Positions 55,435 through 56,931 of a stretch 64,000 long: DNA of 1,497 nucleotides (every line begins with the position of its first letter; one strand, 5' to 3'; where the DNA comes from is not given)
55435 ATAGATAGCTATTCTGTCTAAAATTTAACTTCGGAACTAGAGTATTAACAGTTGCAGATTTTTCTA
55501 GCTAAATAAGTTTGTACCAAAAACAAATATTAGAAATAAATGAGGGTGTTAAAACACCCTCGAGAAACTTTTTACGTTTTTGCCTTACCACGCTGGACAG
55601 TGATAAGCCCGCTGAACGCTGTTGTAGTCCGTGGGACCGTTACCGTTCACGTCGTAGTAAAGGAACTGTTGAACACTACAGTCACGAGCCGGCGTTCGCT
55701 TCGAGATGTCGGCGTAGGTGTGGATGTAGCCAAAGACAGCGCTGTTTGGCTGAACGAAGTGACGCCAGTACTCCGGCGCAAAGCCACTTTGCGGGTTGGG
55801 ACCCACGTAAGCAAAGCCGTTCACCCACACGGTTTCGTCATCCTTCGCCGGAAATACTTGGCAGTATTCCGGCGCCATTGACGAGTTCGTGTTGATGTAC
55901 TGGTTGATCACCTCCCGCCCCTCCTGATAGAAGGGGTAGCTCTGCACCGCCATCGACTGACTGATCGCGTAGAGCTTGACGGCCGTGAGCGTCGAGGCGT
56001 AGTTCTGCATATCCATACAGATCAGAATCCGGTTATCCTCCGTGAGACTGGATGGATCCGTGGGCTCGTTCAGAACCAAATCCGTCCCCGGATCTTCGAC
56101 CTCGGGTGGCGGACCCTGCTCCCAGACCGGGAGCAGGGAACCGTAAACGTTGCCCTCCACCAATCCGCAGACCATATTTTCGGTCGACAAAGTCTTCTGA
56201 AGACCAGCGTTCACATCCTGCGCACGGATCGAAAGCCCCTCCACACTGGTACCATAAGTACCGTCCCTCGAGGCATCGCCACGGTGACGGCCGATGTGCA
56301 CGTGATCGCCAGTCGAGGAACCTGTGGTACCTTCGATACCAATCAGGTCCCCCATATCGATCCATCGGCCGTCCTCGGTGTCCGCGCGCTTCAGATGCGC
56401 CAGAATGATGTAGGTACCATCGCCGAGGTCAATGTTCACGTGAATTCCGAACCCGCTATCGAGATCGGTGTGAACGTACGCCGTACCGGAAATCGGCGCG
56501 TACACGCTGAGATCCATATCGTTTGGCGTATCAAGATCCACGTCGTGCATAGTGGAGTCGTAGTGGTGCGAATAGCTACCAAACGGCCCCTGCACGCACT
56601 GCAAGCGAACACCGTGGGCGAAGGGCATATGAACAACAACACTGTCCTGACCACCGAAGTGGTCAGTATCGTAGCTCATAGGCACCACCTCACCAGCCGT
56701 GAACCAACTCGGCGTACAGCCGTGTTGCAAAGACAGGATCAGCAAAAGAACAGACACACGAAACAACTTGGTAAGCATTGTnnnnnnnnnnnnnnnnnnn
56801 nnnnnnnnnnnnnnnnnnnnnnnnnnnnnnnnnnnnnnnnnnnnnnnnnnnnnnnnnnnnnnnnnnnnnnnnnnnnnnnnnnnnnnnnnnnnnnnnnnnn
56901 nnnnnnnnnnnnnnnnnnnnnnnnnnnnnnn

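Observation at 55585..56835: High-GC secreted M23 peptidoglycan peptidase: probable inter-phylum horizontal transfer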

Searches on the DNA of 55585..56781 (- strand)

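Call 75: search_rna_families(sources=[L003, L014, L036, L018, L022, L033, L075], threshold=gathering)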
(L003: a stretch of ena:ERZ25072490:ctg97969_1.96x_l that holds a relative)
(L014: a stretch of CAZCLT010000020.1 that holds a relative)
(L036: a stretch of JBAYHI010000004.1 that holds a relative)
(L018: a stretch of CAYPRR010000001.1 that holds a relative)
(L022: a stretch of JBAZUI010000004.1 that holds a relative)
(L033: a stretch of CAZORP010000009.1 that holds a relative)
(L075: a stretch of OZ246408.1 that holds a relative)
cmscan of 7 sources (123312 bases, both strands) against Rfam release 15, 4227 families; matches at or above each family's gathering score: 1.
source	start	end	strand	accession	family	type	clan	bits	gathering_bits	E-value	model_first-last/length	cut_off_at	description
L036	9383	9458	-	RF00005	tRNA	Gene; tRNA;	CL00001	50.6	29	1.4e-07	1-71/71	no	tRNA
